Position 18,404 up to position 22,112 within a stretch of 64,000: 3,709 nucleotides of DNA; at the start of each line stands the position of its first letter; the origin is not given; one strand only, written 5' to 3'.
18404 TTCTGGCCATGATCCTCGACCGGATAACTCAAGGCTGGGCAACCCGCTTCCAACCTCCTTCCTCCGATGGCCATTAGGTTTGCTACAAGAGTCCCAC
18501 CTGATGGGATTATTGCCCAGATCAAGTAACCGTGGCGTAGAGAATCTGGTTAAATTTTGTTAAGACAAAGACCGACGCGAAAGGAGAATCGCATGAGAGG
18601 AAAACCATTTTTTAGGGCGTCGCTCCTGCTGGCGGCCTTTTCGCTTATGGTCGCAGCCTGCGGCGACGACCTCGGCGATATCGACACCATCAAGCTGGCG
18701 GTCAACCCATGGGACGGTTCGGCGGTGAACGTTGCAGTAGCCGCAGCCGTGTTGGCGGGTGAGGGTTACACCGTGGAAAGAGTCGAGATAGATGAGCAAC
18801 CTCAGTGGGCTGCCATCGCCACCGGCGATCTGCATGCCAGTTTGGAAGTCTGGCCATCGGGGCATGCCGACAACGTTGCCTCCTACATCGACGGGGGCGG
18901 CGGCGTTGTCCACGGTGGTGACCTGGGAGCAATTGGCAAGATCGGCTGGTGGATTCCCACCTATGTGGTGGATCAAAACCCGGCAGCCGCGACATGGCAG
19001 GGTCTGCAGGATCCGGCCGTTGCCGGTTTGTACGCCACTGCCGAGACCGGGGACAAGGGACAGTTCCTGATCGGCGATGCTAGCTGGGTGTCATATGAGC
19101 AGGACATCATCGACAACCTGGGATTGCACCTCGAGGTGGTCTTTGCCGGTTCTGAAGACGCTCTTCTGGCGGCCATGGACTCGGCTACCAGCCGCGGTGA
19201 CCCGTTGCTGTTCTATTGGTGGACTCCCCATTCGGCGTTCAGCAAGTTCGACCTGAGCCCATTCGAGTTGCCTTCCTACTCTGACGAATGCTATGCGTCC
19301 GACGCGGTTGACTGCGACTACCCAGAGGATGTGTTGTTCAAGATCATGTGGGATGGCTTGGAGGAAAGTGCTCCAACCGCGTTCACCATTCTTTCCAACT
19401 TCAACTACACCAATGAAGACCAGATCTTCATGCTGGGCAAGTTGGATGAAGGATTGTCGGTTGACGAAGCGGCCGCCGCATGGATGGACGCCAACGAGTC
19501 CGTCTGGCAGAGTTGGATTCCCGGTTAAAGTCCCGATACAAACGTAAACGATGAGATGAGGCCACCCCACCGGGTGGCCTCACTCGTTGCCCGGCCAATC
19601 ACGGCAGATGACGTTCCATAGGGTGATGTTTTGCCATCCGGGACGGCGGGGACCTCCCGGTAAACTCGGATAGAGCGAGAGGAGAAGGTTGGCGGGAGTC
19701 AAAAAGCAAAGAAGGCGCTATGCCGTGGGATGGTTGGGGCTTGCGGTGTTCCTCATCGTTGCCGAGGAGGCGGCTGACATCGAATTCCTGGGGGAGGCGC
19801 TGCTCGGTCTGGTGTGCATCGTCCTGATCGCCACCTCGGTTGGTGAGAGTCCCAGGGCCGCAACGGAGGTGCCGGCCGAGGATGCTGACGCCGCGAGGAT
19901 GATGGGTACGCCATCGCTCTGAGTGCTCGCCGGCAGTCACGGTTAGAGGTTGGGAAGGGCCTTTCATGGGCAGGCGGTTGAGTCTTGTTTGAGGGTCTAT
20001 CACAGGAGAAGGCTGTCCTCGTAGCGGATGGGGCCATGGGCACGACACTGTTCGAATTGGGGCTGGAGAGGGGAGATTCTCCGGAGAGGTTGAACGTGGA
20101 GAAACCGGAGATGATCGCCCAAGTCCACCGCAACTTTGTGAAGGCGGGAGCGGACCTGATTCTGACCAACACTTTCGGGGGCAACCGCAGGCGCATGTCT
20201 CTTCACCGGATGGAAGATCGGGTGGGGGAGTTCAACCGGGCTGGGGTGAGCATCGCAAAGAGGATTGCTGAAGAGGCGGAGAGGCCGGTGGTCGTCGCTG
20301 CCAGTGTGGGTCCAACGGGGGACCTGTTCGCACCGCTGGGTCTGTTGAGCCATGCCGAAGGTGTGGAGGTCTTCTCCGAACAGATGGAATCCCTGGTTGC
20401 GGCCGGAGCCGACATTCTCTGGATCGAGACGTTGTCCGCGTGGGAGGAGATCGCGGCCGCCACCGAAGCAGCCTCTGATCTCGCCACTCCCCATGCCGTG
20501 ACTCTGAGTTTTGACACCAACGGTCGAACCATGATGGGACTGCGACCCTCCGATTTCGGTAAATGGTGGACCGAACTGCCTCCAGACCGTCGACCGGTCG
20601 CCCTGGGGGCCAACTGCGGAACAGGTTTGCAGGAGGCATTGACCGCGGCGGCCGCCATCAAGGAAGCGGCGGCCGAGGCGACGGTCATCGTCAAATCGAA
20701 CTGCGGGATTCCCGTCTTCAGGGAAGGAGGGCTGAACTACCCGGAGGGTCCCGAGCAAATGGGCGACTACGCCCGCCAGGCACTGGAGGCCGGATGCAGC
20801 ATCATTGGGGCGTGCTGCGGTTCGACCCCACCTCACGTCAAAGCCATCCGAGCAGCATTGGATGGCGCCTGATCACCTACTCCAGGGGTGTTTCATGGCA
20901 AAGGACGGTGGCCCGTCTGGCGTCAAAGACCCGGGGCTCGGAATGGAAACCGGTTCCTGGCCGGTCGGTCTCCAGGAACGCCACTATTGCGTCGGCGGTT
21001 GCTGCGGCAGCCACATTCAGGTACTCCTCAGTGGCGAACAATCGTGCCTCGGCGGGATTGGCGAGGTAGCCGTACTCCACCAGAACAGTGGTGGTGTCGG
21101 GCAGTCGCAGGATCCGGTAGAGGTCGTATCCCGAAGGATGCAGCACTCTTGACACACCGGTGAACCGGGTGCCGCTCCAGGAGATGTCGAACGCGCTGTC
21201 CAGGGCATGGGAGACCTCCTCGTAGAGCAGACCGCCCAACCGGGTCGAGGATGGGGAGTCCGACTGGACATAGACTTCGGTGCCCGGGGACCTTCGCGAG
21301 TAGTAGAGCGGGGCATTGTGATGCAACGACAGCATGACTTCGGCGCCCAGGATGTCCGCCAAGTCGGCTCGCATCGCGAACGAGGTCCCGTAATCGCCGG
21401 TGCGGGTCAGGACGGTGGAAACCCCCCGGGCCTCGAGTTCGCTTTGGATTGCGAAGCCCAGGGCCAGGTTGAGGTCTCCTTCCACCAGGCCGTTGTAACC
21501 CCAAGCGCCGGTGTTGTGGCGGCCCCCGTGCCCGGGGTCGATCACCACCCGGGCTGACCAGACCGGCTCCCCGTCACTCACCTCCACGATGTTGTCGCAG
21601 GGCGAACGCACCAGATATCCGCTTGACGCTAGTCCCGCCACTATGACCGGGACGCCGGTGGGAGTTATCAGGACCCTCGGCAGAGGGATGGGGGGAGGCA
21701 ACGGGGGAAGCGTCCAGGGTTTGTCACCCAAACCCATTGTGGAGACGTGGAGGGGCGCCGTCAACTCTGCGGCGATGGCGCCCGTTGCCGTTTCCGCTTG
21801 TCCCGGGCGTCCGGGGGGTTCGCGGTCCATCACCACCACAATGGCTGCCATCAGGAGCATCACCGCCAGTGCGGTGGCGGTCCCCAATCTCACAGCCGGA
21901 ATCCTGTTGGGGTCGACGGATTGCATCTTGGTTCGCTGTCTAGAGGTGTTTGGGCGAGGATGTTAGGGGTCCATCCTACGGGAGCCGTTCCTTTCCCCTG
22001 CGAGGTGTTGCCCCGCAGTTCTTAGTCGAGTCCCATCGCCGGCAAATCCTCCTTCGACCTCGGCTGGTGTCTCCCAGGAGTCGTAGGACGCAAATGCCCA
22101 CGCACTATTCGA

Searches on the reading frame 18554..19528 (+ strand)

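Call 8: search_protein_families(library=pfam, proteins=[window:18554-19528:+])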
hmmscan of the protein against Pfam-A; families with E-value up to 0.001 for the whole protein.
window:18554-19528:+ (324 aa): 1 family
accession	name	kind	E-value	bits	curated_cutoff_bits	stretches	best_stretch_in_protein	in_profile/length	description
PF04069.17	OpuAC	-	4.7e-44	151.4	21.2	1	44-312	1-256/257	Substrate binding domain of ABC-type glycine betaine transport system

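Call 34: search_protein_families(library=ncbifam, proteins=[window:18554-19528:+])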
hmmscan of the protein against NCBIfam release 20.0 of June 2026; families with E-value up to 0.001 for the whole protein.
window:18554-19528:+ (324 aa): 2 families
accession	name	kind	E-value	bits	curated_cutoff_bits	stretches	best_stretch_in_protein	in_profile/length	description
TIGR03414.1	ABC_choline_bnd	subfamily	2.6e-13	49.9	379.05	1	44-324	9-274/291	choline ABC transporter substrate-binding protein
NF008334.0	PRK11119.1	equivalog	7.3e-11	41.7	215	1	27-226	12-212/331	glycine betaine/L-proline ABC transporter substrate-binding protein ProX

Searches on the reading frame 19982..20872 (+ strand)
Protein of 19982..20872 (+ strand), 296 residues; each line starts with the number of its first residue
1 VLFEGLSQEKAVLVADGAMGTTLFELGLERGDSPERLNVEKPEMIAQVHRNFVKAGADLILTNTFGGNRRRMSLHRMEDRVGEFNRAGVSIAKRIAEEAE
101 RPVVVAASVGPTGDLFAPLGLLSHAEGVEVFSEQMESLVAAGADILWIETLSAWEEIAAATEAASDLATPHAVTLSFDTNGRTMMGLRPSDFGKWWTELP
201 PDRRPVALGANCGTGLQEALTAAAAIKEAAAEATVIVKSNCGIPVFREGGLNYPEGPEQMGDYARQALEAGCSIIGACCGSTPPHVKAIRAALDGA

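Call 8: search_protein_families(library=pfam, proteins=[window:19982-20872:+])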
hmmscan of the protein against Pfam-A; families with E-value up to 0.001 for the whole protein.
window:19982-20872:+ (296 aa): 1 family
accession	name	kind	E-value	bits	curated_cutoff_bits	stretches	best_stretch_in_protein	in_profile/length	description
PF02574.22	S-methyl_trans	-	1.1e-63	216.2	22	1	13-293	1-283/283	Homocysteine S-methyltransferase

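Call 33: search_solved_structures(query=window:19982-20872:+, max_evalue=0.001, show_alignments=1)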
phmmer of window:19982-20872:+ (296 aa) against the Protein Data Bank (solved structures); distinct sequences matched with E-value up to 0.001: 12.
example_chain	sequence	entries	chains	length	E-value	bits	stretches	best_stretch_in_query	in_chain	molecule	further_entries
1q7m_A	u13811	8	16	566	2.2e-46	161.9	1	10-293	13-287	5-methyltetrahydrofolate S-homocysteine methyltransferase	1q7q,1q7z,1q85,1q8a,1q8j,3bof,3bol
8g3h_A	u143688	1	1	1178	3.1e-25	92.5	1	10-295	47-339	Methionine synthase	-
8ssc_A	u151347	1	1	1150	1.9e-22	83.3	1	12-295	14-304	Methionine synthase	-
4ccz_A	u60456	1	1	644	8.2e-22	81.3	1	35-293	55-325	METHIONINE SYNTHASE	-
9ssp_A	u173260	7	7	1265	3.8e-21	79.1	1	35-293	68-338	Methionine synthase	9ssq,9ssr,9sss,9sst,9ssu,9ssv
9cbr_A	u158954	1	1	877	2.5e-20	76.4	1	12-295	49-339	Methionine synthase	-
9cbp_A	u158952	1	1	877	9.7e-19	71.2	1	12-295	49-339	Methionine synthase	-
5dml_A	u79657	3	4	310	4.5e-17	65.7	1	7-291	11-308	Homocysteine S-methyltransferase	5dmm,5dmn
1umy_A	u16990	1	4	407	1.1e-15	61.2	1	12-291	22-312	Betaine--homocysteine S-methyltransferase 1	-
8d45_A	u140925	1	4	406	4e-15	59.3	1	12-188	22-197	Betaine--homocysteine S-methyltransferase 1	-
4m3p_A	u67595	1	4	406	4.2e-15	59.3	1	12-188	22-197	Betaine--homocysteine S-methyltransferase 1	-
1lt7_A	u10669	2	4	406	5.4e-15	58.9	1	12-291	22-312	BETAINE-HOMOCYSTEINE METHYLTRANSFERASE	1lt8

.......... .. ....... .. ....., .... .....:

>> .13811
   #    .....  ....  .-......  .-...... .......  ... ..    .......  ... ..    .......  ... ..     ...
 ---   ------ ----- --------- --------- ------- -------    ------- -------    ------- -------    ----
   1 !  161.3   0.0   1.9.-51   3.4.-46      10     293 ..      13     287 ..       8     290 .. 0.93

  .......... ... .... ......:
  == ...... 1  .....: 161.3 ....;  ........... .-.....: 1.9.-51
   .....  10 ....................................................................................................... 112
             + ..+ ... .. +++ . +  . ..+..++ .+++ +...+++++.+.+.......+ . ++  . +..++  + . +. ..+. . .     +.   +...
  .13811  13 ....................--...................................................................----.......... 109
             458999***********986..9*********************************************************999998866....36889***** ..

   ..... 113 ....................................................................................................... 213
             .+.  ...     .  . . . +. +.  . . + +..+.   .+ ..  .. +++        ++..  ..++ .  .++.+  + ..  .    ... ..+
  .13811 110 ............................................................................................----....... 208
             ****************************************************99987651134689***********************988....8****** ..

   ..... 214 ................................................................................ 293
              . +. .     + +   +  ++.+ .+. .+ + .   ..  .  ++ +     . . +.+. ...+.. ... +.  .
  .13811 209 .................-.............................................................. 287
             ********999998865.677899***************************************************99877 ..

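Call 34: search_protein_families(library=ncbifam, proteins=[window:19982-20872:+])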
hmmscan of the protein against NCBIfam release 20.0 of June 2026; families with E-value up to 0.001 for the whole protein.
window:19982-20872:+ (296 aa): 5 families
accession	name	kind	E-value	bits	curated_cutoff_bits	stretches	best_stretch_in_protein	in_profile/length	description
NF005718.0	PRK07534.1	equivalog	1.2e-109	366.7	338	1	4-295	7-296/337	betaine--homocysteine S-methyltransferase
NF006396.0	PRK08645.1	equivalog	3.8e-64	216.9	453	1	9-294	9-285/611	bifunctional homocysteine S-methyltransferase/methylenetetrahydrofolate reductase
TIGR02082.1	metH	equivalog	1.2e-41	142.4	1010.85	1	9-293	2-312/1182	methionine synthase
NF007024.0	PRK09490.1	equivalog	3e-33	114.7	1497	1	12-294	20-330/1234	methionine synthase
NF007020.0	PRK09485.1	equivalog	7.9e-29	100.7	215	1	7-293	8-303/306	homocysteine S-methyltransferase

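Call 79: find_homologous_proteins(query=window:19982-20872:+, max_evalue=1e-30)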
Query window:19982-20872:+ (296 aa): 7668 proteins with E <= 1e-30 among 8000 candidates; the best 120 are listed.
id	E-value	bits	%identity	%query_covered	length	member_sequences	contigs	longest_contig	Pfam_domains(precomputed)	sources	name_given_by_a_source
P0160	8.5e-186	634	97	100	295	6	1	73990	PF02574.23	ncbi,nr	ncbi:MAG: betaine--homocysteine S-methyltransferase [Actinomycetia bacterium]|nr:betaine--homocystei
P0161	1.1e-161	555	84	99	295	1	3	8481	PF02574.23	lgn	-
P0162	6.8e-158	543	85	96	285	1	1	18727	PF02574.23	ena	-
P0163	1.0e-151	522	78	99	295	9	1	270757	PF02574.23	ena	-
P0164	5.9e-151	520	78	99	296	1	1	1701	PF02574.23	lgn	-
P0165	4.6e-150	517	78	100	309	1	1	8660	PF02574.23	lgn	-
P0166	5.0e-149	514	78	99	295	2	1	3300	PF02574.23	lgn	-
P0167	6.6e-147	507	77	100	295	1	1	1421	PF02574.23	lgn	-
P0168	1.3e-146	506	77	100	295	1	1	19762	PF02574.23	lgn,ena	-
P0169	5.5e-146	504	75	99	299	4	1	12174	PF02574.23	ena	-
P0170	1.4e-145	502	77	99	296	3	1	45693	PF02574.23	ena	-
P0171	1.6e-145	502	76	100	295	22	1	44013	PF02574.23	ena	-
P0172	2.1e-145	502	78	96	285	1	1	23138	PF02574.23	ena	-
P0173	2.3e-145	501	76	100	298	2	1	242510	PF02574.23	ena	-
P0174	3.9e-145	501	76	99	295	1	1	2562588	PF02574.23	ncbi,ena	-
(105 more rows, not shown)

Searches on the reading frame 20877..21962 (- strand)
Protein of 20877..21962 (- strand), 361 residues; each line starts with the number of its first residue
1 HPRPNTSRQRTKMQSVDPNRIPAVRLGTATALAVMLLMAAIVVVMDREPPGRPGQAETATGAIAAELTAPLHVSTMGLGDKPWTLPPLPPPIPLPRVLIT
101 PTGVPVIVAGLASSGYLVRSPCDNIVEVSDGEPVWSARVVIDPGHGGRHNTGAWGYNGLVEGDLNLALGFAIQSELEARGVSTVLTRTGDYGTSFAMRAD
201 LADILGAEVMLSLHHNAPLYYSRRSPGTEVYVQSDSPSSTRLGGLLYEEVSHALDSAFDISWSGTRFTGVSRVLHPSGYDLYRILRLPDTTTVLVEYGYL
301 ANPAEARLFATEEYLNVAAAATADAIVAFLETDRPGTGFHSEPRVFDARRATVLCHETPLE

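Call 8: search_protein_families(library=pfam, proteins=[window:20877-21962:-])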
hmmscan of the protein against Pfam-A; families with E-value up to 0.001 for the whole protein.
window:20877-21962:- (361 aa): 1 family
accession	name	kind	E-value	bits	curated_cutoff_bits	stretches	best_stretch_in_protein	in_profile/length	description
PF01520.23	Amidase_3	-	4.1e-31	108.8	27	1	139-326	1-172/174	N-acetylmuramoyl-L-alanine amidase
